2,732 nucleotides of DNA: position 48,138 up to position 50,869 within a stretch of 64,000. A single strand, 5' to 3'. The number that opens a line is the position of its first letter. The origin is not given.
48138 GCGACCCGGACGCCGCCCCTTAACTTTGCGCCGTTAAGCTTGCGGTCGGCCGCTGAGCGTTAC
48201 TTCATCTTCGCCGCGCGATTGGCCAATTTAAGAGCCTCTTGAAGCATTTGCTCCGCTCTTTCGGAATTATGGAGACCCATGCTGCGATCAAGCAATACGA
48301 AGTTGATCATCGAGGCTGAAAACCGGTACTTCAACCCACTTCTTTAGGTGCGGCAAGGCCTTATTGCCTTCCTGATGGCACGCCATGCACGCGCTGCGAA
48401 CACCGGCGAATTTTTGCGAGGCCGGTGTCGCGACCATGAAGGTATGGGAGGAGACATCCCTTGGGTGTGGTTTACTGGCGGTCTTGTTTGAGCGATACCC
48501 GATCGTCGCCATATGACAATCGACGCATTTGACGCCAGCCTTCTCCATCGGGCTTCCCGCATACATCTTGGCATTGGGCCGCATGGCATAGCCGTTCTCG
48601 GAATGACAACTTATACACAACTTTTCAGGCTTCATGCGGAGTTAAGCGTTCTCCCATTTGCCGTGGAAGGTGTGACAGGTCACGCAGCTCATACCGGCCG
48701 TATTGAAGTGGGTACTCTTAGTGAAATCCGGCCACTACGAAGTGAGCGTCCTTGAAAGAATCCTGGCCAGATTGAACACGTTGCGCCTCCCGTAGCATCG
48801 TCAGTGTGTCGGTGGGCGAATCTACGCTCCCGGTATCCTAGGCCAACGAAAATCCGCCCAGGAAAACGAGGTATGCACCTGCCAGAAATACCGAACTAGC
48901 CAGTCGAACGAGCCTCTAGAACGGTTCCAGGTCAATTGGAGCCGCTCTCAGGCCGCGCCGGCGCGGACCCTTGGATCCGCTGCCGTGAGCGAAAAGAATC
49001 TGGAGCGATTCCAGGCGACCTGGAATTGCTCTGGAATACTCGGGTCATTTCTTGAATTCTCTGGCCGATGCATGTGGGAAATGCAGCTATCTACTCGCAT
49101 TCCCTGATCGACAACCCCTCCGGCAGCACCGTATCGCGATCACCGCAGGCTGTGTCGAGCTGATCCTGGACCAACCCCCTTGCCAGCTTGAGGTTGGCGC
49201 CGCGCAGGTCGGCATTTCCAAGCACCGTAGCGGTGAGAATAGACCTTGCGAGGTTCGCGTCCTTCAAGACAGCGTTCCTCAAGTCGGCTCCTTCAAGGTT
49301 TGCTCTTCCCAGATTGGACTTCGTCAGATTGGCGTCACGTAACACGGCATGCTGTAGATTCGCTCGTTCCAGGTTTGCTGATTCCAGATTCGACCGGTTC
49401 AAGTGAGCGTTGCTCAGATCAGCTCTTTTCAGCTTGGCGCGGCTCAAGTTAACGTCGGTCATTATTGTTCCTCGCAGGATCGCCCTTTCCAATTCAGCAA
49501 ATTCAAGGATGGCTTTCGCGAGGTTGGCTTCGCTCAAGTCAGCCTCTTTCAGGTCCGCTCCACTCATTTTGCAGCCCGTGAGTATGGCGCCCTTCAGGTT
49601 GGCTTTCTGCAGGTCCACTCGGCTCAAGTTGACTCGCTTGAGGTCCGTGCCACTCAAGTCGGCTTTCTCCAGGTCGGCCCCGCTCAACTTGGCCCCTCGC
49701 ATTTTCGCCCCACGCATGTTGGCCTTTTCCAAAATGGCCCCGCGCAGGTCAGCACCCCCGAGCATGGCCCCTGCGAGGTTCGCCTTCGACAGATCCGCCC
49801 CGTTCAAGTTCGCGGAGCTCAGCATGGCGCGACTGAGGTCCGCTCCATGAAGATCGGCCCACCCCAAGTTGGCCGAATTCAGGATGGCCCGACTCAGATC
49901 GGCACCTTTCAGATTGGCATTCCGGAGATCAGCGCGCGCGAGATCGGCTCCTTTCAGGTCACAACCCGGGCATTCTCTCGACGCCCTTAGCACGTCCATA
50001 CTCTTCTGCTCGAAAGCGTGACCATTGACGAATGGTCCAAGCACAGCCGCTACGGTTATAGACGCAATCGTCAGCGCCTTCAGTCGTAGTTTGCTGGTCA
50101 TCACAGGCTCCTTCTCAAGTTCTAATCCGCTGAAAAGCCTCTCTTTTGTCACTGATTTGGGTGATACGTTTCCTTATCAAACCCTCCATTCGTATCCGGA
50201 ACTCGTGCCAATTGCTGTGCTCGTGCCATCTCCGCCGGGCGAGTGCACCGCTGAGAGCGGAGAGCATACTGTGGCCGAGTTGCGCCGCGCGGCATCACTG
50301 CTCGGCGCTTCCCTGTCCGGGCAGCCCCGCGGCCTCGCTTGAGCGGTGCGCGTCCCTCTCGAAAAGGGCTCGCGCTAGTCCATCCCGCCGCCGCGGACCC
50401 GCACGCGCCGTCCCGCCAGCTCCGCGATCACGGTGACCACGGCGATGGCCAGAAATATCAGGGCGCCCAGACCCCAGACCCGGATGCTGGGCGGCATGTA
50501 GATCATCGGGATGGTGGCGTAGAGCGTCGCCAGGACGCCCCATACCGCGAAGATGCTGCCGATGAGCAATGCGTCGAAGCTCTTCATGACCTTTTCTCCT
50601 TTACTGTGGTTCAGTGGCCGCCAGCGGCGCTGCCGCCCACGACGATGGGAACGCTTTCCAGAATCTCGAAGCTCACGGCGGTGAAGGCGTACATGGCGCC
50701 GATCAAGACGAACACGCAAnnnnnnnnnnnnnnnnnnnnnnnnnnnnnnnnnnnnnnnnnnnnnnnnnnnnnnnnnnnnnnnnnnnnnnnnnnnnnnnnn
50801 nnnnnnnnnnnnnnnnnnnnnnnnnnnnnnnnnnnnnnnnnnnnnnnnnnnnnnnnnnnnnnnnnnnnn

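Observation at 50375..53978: Operon for a divergent CuA-type heme-copper enzyme whose subunit I appears to replace canonical His ligands with Tyr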

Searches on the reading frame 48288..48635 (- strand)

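Call 3: search_protein_families(library=pfam, proteins=[window:48288-48635:-], max_evalue=0.1)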
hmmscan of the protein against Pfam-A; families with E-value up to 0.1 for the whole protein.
window:48288-48635:- (115 aa): 10 families
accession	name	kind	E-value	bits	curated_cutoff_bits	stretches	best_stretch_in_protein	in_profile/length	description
PF22113.1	Mtrc-MtrF_II-IV_dom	-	4.8e-06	26.6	30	1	5-103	7-104/176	Outer membrane cytochrome MtrC/MtrF-like, domains II/IV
PF02335.20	Cytochrom_C552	-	7e-06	25.7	24.1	1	17-94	227-289/438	Cytochrome c552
PF14522.11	Cytochrome_C7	-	2.9e-05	24.2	24.8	1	7-88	16-67/67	Cytochrome c7 and related cytochrome c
PF03264.19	Cytochrom_NNT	-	0.00078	19.6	24.1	1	4-44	36-75/174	NapC/NirT cytochrome c family, N-terminal region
PF09699.15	Paired_CXXCH_1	-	0.0035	17.4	20.6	0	3-14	28-39/41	Doubled CXXCH motif (Paired_CXXCH_1)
PF14537.11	Cytochrom_c3_2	-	0.0056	17.6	25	0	6-89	8-66/79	Cytochrome c3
PF13435.11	Cytochrome_C554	-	0.0077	17.6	20.8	1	4-41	48-83/84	Cytochrome c554 and c-prime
PF22678.1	Cytochrom_c_NrfB-like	-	0.021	15.7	27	0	7-44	1-43/89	Cytochrome c-type protein NrfB-like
PF02085.21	Cytochrom_CIII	-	0.026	15.3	22.9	0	34-93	30-88/101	Class III cytochrome C family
PF13442.11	Cytochrome_CBB3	-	0.03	15.1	27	0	79-98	10-28/68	Cytochrome C oxidase, cbb3-type, subunit III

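Call 4: search_protein_families(library=ncbifam, proteins=[window:48288-48635:-], max_evalue=0.1)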
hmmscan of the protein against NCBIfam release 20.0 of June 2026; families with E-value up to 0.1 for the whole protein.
window:48288-48635:- (115 aa): 14 families
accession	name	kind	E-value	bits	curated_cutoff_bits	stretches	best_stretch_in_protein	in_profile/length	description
TIGR03146.1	cyt_nit_nrfB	equivalog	5.3e-05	23.5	166.6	1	3-89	10-93/145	cytochrome c nitrite reductase pentaheme subunit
TIGR03508.1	decahem_SO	subfamily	6.8e-05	22.5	192.2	1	4-92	117-201/258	DmsE family decaheme c-type cytochrome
TIGR03507.1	decahem_SO1788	subfamily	8.8e-05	21.1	209.3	1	5-51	270-312/672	OmcA/MtrC family decaheme c-type cytochrome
TIGR03153.1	cytochr_NrfH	equivalog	0.00013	22.1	134.2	1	4-94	28-116/138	cytochrome c nitrite reductase small subunit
TIGR04257.1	nanowire_3heme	domain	0.0002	21.5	40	1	6-57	25-74/75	c(7)-type cytochrome triheme domain-containing protein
NF008659.0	PRK11659.1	equivalog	0.00032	20.4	184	1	3-89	45-119/188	cytochrome c nitrite reductase pentaheme subunit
TIGR01905.1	paired_CXXCH_1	subfamily_domain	0.00065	19.6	25.2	0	3-13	28-38/41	doubled CXXCH domain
NF041028.1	decahem_GSU2203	exception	0.00078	18.7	325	1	3-88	147-230/317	GSU2203 family decaheme c-type cytochrome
TIGR04315.1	octaheme_Shew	subfamily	0.0054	15.8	375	1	4-90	72-155/440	tetrathionate reductase family octaheme c-type cytochrome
NF008339.0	PRK11125.1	equivalog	0.009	14.7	595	1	30-95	282-333/487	ammonia-forming cytochrome c nitrite reductase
NF041198.1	UshA_like_PCGU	equivalog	0.022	13.4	275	0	6-56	444-494/519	UshA-like (seleno)protein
TIGR02161.1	napC_nirT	subfamily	0.073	12.9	310.6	0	4-43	45-84/185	periplasmic nitrate (or nitrite) reductase c-type cytochrome, NapC/NirT family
TIGR03152.1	cyto_c552_HCOOH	exception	0.075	11.8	692.5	0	20-52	230-262/441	ammonia-forming nitrite reductase cytochrome c552 subunit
NF040886.1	cyt_C_like_Sec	equivalog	0.098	11.2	250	0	32-89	102-163/423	multiheme c-type cytochrome (seleno)protein ExtKL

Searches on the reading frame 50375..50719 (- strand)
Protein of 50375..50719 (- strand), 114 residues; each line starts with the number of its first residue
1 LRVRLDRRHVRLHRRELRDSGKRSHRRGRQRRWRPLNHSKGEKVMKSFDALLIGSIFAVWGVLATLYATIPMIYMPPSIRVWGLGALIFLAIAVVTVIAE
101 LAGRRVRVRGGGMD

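Call 3: search_protein_families(library=pfam, proteins=[window:50375-50719:-], max_evalue=0.1)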
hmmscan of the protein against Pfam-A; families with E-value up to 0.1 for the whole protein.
window:50375-50719:- (114 aa): 3 families
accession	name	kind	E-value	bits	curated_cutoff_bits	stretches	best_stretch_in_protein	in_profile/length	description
PF03169.20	OPT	-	0.0009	18.4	25.8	1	25-103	324-405/623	OPT oligopeptide transporter protein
PF06455.17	NADH5_C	-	0.015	15.3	28.2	1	40-88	25-73/181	NADH dehydrogenase subunit 5 C-terminus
PF20990.2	DUF2207_C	-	0.017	15.3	33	1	35-98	125-180/247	Predicted membrane protein (DUF2207) C-terminal domain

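Call 4: search_protein_families(library=ncbifam, proteins=[window:50375-50719:-], max_evalue=0.1)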
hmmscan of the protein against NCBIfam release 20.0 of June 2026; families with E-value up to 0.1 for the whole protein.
window:50375-50719:- (114 aa): 0 families
